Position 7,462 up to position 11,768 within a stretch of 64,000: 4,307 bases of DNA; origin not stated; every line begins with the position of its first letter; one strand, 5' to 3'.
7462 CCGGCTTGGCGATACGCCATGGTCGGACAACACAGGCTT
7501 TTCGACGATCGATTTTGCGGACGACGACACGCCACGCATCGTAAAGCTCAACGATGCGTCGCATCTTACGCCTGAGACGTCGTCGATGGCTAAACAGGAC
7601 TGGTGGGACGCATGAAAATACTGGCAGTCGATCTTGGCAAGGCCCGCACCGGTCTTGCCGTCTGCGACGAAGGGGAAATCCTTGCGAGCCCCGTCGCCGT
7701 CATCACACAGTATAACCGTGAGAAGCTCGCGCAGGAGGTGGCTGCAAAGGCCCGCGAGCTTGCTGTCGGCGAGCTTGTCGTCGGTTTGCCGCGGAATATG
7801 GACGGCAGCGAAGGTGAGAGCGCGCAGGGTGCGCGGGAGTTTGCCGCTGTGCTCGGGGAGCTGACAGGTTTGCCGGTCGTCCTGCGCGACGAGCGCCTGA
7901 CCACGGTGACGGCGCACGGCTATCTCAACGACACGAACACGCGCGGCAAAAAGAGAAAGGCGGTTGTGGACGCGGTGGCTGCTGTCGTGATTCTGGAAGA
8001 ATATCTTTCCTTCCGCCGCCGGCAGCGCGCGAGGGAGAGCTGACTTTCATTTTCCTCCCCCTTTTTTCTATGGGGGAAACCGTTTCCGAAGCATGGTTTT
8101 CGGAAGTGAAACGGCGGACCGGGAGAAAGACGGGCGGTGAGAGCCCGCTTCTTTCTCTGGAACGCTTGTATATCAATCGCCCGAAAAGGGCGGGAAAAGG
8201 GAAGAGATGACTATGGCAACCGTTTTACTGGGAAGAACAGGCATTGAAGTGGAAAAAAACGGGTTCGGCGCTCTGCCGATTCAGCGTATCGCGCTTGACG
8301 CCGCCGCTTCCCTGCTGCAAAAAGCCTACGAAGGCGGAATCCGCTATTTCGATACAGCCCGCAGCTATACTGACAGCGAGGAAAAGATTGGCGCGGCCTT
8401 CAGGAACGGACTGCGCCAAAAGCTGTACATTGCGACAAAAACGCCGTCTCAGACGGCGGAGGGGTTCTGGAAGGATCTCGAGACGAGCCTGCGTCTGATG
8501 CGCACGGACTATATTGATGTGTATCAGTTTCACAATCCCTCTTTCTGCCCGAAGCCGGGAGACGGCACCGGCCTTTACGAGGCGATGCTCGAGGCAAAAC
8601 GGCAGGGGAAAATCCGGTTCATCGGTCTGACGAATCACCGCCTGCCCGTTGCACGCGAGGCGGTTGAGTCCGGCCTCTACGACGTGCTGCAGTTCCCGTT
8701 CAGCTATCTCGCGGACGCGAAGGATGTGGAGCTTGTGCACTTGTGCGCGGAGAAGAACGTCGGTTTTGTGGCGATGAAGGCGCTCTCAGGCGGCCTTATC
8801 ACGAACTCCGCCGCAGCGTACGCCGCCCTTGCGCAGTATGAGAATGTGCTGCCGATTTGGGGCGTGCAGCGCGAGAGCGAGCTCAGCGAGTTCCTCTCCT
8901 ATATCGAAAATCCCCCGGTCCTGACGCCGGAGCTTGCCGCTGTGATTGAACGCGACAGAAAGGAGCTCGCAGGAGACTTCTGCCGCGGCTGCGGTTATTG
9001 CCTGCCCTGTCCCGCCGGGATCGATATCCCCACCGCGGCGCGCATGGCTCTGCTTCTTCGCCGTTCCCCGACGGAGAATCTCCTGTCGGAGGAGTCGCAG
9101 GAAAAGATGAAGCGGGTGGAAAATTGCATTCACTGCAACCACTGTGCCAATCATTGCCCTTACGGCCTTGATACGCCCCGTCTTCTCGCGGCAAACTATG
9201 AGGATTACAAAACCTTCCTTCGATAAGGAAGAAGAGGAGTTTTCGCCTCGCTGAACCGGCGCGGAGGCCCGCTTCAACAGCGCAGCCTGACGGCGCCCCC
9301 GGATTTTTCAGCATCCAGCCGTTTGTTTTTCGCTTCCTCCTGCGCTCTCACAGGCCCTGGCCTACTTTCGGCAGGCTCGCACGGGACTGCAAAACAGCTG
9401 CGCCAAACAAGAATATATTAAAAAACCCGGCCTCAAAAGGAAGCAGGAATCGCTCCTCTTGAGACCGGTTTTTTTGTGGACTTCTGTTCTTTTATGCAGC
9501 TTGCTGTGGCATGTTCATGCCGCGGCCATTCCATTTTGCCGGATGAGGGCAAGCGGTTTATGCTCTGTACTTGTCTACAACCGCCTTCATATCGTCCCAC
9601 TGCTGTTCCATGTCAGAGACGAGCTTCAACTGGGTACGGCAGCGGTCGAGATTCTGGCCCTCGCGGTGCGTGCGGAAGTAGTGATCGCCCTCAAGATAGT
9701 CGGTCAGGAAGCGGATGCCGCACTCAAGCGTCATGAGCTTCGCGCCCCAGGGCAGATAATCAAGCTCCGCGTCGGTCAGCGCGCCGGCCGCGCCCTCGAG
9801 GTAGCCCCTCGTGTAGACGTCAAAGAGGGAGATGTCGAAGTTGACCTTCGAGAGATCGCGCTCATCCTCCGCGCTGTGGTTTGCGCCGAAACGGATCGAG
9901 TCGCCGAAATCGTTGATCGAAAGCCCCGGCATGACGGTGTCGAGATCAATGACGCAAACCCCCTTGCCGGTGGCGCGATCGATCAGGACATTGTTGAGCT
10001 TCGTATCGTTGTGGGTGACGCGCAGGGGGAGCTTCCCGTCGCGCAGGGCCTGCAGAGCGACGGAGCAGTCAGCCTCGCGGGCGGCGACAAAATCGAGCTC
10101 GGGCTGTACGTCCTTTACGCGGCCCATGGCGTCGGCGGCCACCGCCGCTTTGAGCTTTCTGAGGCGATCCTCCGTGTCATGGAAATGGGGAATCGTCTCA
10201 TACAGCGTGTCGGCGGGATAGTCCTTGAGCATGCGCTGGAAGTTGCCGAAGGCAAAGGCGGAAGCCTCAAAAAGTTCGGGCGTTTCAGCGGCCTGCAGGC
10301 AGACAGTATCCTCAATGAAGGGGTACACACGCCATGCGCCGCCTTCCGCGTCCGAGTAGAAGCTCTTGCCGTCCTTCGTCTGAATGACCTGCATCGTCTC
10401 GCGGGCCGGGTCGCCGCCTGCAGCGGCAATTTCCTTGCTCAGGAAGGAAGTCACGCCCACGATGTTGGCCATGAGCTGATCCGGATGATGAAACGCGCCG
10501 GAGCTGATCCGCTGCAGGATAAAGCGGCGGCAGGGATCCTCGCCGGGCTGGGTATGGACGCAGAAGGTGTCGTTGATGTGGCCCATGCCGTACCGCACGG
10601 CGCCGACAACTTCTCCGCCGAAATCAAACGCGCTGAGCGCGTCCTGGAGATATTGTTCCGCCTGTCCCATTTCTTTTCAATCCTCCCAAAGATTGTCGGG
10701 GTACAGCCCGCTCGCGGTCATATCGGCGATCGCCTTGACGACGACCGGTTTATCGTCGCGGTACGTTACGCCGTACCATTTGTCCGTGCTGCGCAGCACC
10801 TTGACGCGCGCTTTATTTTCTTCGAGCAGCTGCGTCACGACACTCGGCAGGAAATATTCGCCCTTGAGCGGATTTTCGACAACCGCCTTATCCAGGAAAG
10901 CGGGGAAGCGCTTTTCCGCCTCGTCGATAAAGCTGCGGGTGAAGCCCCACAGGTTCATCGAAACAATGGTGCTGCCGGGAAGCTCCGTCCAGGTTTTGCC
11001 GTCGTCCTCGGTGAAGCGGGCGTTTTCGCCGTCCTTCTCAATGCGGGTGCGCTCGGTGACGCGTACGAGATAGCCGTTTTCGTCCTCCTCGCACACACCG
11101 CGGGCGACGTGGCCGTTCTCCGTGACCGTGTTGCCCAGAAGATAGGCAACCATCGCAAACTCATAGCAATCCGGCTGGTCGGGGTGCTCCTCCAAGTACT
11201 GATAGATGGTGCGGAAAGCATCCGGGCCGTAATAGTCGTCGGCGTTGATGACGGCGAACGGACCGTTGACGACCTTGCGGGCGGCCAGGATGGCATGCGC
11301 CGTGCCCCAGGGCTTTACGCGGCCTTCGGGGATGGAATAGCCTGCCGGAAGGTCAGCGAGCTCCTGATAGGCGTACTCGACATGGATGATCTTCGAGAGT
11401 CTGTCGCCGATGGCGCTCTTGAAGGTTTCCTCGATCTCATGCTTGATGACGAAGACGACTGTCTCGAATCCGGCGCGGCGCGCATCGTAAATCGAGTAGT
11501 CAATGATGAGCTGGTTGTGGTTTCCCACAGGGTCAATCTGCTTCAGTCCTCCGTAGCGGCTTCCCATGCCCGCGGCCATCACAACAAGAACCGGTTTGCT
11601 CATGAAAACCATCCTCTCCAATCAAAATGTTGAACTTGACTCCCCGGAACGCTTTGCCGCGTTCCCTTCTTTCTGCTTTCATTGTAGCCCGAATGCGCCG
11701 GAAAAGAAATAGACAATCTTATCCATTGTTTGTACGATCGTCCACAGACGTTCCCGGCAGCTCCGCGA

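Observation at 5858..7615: Unusual single-polypeptide fusion of an Fe-dependent alcohol dehydrogenase-family domain with a histidine phosphatase (PGAM-like) domain, in the pyr operon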

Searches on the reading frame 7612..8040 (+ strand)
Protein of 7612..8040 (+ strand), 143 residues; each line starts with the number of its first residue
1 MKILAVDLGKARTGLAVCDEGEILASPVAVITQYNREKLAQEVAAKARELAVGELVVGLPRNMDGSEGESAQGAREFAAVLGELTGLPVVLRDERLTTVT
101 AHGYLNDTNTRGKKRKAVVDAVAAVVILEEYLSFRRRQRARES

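Call 39: search_protein_families(library=pfam, proteins=[window:7612-8040:+], max_evalue=0.00001)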
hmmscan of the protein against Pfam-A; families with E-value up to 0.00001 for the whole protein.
window:7612-8040:+ (143 aa): 1 family
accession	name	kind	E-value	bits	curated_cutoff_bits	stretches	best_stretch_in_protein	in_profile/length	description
PF03652.20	RuvX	-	3.8e-40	137.8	29.2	1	1-133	1-133/134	Holliday junction resolvase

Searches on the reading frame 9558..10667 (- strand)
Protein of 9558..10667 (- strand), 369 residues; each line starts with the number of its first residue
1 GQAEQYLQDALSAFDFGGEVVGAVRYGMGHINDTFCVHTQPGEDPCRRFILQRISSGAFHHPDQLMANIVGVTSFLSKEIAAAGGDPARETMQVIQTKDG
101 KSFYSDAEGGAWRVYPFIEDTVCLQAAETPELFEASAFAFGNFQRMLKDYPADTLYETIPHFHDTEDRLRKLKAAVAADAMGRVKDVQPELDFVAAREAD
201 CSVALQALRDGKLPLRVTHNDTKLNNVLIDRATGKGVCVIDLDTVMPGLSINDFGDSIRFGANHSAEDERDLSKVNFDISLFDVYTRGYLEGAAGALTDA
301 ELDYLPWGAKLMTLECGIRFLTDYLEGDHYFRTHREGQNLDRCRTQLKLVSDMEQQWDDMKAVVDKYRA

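Call 39: search_protein_families(library=pfam, proteins=[window:9558-10667:-], max_evalue=0.00001)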
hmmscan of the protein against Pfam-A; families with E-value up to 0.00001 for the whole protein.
window:9558-10667:- (369 aa): 1 family
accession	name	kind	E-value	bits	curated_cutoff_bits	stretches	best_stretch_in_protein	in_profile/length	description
PF01636.29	APH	-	1.9e-15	57.7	23.2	1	26-265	5-218/239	Phosphotransferase enzyme family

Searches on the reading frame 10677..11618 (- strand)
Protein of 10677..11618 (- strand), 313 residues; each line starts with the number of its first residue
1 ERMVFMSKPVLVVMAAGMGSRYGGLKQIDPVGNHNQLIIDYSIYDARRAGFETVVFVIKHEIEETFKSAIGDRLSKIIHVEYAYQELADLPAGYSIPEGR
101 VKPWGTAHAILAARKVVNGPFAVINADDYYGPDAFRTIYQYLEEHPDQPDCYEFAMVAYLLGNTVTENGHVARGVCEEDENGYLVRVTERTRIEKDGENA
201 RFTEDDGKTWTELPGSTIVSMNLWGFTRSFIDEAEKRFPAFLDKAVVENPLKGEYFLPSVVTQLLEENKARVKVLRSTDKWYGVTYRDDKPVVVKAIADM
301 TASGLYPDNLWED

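Call 39: search_protein_families(library=pfam, proteins=[window:10677-11618:-], max_evalue=0.00001)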
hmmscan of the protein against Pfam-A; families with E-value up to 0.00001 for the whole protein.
window:10677-11618:- (313 aa): 1 family
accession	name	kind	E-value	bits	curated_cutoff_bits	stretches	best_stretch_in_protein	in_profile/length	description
PF00483.29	NTP_transferase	-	3.3e-09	37.1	21.2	1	12-282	3-227/245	Nucleotidyl transferase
